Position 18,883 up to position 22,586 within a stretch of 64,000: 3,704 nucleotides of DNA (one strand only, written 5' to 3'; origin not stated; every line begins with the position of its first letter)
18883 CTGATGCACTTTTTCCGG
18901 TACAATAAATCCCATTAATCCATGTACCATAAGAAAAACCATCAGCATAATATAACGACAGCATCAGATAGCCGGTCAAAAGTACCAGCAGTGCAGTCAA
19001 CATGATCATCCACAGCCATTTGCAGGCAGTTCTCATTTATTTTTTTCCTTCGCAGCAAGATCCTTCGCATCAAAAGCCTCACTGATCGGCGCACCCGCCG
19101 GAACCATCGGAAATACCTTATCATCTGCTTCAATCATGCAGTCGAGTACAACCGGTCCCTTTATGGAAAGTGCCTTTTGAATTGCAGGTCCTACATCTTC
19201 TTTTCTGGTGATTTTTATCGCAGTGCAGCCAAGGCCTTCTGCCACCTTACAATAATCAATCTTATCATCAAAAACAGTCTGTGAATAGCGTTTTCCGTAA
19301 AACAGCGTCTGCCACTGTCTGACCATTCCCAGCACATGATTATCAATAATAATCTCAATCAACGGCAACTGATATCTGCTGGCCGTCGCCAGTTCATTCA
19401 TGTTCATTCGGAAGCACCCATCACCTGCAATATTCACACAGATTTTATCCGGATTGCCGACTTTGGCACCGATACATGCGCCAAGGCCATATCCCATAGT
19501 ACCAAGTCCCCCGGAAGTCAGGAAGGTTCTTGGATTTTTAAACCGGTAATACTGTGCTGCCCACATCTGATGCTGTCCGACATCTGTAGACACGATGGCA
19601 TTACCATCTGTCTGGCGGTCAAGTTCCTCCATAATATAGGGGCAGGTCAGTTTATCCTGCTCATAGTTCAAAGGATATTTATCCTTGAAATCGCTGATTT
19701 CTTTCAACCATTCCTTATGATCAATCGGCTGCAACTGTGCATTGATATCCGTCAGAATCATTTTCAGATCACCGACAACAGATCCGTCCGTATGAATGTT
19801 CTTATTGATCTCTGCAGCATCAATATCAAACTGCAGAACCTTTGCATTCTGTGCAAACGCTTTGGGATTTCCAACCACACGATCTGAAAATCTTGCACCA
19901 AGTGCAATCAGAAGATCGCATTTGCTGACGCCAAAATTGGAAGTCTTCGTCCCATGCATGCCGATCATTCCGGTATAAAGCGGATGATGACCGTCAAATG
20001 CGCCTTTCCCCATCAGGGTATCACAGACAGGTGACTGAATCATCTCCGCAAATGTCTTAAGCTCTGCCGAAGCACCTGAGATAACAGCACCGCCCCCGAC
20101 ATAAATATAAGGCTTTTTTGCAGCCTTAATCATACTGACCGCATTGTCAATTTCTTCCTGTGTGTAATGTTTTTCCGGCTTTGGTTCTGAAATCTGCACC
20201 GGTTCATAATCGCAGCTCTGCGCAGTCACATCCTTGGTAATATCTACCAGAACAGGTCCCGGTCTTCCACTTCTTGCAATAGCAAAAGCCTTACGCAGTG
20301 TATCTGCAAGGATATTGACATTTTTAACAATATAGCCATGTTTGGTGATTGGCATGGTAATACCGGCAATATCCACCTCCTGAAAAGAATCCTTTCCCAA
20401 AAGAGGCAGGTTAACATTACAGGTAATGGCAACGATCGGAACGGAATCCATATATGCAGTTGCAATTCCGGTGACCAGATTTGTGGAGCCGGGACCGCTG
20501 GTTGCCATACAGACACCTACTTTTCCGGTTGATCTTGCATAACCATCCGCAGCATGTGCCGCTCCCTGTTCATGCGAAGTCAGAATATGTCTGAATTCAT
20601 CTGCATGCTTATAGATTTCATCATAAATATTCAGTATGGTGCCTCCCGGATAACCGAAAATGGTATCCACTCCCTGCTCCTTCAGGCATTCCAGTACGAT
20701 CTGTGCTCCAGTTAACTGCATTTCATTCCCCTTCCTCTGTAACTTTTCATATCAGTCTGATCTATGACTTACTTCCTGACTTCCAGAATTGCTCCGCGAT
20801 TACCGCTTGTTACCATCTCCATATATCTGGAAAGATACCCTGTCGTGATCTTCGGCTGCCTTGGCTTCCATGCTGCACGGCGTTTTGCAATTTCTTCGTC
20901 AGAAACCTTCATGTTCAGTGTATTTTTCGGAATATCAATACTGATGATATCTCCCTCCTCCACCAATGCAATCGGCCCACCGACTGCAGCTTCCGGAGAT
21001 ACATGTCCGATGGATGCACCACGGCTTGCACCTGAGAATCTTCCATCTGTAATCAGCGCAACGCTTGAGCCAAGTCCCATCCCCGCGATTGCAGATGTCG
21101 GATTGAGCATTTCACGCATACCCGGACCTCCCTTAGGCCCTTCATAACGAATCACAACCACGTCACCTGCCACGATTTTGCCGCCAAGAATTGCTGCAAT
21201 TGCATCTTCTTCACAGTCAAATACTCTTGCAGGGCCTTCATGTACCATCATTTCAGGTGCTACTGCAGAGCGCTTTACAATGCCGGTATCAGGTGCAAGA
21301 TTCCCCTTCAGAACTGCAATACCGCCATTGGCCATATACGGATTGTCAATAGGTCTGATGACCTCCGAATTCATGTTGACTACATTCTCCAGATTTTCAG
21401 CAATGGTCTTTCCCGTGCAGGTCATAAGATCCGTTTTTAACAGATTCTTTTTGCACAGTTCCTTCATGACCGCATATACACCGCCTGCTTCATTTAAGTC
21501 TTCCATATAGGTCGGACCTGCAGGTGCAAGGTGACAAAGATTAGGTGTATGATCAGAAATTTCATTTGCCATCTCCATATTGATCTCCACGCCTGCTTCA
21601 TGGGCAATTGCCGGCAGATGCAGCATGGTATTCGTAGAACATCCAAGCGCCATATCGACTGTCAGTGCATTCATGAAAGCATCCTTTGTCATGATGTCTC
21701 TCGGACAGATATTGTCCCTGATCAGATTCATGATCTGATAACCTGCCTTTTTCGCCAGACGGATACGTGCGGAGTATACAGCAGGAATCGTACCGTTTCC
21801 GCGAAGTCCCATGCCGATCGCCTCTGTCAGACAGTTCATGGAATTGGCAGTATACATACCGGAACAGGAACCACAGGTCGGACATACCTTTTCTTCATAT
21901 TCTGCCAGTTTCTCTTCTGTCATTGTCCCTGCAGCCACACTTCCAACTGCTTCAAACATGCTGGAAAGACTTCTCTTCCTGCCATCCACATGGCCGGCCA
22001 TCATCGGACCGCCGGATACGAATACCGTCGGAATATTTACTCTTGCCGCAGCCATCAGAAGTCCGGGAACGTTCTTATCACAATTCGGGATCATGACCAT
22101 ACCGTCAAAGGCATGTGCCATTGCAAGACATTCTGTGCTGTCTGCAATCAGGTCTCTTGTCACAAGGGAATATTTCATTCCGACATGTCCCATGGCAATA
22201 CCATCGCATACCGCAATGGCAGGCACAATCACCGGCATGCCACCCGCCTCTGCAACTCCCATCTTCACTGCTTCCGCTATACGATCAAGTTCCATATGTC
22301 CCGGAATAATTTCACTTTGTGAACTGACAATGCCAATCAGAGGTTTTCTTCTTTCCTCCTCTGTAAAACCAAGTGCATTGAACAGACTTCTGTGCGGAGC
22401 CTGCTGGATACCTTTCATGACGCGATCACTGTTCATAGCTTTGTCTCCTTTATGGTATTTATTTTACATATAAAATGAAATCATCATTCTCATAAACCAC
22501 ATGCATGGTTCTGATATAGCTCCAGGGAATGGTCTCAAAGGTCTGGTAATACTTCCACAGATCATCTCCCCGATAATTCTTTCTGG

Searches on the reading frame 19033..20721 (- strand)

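Call 51: search_protein_families(library=pfam, proteins=[window:19033-20721:-], max_evalue=0.00001)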
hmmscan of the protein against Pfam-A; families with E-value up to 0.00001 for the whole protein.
window:19033-20721:- (562 aa): 3 families
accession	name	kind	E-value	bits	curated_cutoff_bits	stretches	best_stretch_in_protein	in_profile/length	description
PF02775.26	TPP_enzyme_C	-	8.4e-56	188.4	21.9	1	380-528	1-151/151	Thiamine pyrophosphate enzyme, C-terminal TPP binding domain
PF00205.28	TPP_enzyme_M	-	1.7e-46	157.8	30.4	1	191-324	1-135/137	Thiamine pyrophosphate enzyme, central domain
PF02776.23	TPP_enzyme_N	-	2.5e-41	140.6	26.8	1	4-120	2-118/119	Thiamine pyrophosphate enzyme, N-terminal TPP binding domain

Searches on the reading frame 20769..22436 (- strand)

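Call 51: search_protein_families(library=pfam, proteins=[window:20769-22436:-], max_evalue=0.00001)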
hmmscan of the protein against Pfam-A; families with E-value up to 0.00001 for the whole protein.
window:20769-22436:- (555 aa): 2 families
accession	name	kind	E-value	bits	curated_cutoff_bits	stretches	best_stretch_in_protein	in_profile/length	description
PF00920.27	ILVD_EDD_N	-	6e-134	446.6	27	1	31-348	1-316/316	Dihydroxy-acid/6-phosphogluconate dehydratase N-terminal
PF24877.1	ILV_EDD_C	-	4e-83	278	27.7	1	358-549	1-191/191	Dihydroxy-acid/6-phosphogluconate dehydratase C-terminal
